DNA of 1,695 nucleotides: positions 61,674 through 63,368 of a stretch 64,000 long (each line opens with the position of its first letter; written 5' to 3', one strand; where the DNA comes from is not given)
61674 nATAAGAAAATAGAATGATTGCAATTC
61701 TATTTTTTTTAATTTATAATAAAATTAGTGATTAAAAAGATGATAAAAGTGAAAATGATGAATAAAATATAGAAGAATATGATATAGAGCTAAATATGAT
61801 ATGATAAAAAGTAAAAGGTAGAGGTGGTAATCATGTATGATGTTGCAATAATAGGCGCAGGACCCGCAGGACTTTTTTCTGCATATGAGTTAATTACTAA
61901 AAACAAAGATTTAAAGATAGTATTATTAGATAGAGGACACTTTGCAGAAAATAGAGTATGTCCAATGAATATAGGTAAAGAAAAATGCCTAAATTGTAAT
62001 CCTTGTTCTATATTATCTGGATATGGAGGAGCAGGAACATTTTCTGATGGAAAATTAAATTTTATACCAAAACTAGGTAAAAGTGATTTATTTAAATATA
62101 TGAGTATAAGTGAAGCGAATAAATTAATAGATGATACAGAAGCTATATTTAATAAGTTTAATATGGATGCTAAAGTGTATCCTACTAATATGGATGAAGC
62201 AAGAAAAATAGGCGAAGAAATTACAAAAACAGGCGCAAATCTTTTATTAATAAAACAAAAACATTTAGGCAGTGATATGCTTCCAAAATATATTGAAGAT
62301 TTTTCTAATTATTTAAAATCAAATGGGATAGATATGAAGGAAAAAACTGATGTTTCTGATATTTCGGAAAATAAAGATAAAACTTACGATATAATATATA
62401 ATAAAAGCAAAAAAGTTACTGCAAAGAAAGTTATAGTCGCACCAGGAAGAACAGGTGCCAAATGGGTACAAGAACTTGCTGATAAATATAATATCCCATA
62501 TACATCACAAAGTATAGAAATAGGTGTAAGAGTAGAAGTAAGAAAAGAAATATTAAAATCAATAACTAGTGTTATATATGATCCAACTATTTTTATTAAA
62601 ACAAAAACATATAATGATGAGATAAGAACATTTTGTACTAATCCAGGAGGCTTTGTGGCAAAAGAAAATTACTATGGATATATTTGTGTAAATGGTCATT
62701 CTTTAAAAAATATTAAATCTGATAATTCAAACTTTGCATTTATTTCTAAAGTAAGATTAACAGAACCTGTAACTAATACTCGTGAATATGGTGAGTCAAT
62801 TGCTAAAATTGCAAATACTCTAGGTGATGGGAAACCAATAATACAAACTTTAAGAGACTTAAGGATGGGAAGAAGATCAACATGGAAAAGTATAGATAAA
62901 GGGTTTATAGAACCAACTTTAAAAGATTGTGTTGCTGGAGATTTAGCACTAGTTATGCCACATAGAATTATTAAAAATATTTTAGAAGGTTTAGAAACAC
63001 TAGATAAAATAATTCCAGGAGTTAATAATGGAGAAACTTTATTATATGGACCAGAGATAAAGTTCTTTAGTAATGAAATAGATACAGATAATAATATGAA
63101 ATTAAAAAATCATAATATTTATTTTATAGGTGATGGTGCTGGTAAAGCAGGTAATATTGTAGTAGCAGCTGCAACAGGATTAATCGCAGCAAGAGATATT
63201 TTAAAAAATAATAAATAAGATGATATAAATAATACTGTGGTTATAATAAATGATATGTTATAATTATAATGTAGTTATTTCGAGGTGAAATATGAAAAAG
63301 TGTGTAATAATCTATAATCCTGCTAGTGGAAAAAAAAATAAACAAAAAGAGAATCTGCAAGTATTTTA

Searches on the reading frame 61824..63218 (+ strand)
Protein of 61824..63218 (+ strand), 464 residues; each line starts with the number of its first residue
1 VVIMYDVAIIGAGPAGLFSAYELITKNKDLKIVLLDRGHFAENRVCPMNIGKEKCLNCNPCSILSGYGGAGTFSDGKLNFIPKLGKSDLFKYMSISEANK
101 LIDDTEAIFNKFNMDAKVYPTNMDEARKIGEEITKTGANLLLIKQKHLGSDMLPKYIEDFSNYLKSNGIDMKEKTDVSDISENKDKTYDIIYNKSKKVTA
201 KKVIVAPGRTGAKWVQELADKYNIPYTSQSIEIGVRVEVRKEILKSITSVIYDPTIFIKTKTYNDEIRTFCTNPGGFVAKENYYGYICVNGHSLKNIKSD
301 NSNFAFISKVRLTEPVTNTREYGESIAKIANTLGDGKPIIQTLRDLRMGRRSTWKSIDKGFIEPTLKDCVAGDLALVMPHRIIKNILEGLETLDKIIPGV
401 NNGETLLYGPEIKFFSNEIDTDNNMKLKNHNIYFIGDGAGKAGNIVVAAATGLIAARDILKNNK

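Call 4: search_protein_families(library=pfam, proteins=[window:61824-63218:+], max_evalue=0.1)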
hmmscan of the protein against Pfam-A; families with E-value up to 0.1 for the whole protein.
window:61824-63218:+ (464 aa): 13 families
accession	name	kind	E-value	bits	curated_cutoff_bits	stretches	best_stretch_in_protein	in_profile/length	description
PF07992.20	Pyr_redox_2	-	3.2e-13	50.2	26.1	2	5-46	1-41/291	Pyridine nucleotide-disulphide oxidoreductase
PF21688.3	FAD-depend_C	-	6.3e-12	46.5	27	1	263-412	42-195/197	FAD-dependent protein, C-terminal domain-like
PF03486.20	HI0933_like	-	8.4e-10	38.9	50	2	6-46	2-40/244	HI0933-like protein Rossmann domain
PF01266.30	DAO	-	6.4e-08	32.9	27.9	1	6-41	1-35/353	FAD dependent oxidoreductase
PF13738.12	Pyr_redox_3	-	6.5e-08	32.6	30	2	141-209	71-134/305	Pyridine nucleotide-disulphide oxidoreductase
PF01134.28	GIDA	-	6.5e-07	29.2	22.1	1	395-459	318-383/391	Glucose inhibited division protein A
PF05834.18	Lycopene_cycl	-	2.4e-05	24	23.4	1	6-39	1-34/380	Lycopene cyclase protein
PF01946.23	Thi4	-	3.3e-05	23.7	26.2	1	4-37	17-49/235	Thi4 family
PF13454.12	NAD_binding_9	-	7.1e-05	23.3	21.8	1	8-45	1-40/155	FAD-NAD(P)-binding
PF00890.30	FAD_binding_2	-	0.00011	22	20.4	1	6-38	1-31/414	FAD binding domain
PF13450.12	NAD_binding_8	-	0.0019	18.9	21.9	1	9-39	1-29/68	NAD(P)-binding Rossmann-like domain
PF01494.25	FAD_binding_3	-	0.0055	16.4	22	1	5-26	2-23/349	FAD binding domain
PF00070.33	Pyr_redox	-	0.055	14.4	22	0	160-188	46-75/82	Pyridine nucleotide-disulphide oxidoreductase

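Call 5: search_protein_families(library=ncbifam, proteins=[window:61824-63218:+], max_evalue=0.1)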
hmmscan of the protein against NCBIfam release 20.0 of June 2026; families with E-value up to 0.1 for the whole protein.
window:61824-63218:+ (464 aa): 66 families (the best 25 are shown)
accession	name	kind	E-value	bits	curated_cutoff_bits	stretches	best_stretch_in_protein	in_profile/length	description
NF004943.0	PRK06292.2-1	equivalog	4.4e-09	35.6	432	2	138-236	195-293/456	dihydrolipoyl dehydrogenase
TIGR02053.1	MerA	equivalog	2.4e-08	33.4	454.45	1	133-211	186-268/465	mercury(II) reductase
TIGR01350.1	lipoamide_DH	equivalog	2.9e-08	32.8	408.8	2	413-463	282-333/461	dihydrolipoyl dehydrogenase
TIGR00275.1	TIGR00275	subfamily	3.3e-08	32.8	183.8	2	7-39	1-31/401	aminoacetone oxidase family FAD-binding enzyme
TIGR02032.1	GG-red-SF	subfamily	8e-08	32.3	158.8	1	5-47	1-41/297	geranylgeranyl reductase family protein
NF033460.1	glycerol3P_ox_II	equivalog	1.6e-07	30.8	460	1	163-256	161-250/361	type 2 glycerol-3-phosphate oxidase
TIGR01292.1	TRX_reduct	equivalog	5.3e-07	28.7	343.45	0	5-37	1-31/300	thioredoxin-disulfide reductase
NF003585.0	PRK05249.1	equivalog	7.3e-07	28.2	465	1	156-212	219-274/464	Si-specific NAD(P)(+) transhydrogenase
NF006593.0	PRK09126.1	equivalog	3.6e-06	26.1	420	1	4-56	4-53/393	5-demethoxyubiquinol-8 5-hydroxylase UbiM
NF009074.0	PRK12409.1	equivalog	4.4e-06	26.1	494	1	154-243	197-289/410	D-amino acid dehydrogenase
NF004945.0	PRK06292.2-3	equivalog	4.7e-06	25.8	494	1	5-41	4-38/457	dihydrolipoyl dehydrogenase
NF004820.0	PRK06175.1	equivalog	8.5e-06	24.9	472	1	2-42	2-39/433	L-aspartate oxidase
TIGR03140.1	AhpF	equivalog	9.8e-06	24.4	502.9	1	154-215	267-324/515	alkyl hydroperoxide reductase subunit F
TIGR04018.1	Bthiol_YpdA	hypoth_equivalog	1.3e-05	24.2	339.9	1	6-41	1-34/316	YpdA family putative bacillithiol disulfide reductase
TIGR03364.1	HpnW_proposed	hypoth_equivalog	1.5e-05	24.3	285.1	1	157-224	148-210/365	TIGR03364 family FAD-dependent oxidoreductase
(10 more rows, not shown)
